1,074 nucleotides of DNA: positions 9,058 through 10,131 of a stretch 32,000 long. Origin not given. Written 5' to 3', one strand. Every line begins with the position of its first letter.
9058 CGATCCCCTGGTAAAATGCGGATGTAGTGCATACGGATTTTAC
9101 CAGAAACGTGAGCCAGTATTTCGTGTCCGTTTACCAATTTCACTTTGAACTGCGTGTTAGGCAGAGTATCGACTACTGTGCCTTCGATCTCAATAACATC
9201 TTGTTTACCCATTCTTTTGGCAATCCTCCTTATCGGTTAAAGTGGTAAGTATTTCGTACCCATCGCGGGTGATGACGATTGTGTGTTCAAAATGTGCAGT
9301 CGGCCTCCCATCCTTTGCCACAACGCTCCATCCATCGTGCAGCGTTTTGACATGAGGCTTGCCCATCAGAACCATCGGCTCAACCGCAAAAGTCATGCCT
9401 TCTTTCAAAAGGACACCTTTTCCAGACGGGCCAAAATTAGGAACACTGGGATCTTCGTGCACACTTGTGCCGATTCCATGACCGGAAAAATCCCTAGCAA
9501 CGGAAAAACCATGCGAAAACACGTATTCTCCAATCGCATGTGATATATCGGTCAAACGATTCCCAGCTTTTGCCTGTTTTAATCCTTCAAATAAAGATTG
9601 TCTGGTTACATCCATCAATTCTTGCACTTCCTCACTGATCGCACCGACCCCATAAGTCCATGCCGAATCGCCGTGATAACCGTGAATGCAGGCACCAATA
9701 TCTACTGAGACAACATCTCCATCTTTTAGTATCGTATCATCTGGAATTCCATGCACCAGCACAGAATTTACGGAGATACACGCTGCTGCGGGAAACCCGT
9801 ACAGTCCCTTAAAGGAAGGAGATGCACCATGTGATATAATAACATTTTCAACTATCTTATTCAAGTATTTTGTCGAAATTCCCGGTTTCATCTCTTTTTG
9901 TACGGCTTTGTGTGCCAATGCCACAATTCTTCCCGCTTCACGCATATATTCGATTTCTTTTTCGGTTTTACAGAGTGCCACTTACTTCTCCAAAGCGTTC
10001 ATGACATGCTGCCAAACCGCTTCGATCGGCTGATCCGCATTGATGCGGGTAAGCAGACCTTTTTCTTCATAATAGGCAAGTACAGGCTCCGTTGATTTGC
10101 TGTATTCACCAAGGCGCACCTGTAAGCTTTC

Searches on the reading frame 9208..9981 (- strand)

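Call 73: search_protein_families(library=pfam, proteins=[window:9208-9981:-], max_evalue=0.001)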
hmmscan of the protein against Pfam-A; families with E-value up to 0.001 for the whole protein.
window:9208-9981:- (258 aa): 1 family
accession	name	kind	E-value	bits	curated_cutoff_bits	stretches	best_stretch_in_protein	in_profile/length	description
PF00557.29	Peptidase_M24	-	3.8e-53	180.8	23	1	11-238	1-207/208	Metallopeptidase family M24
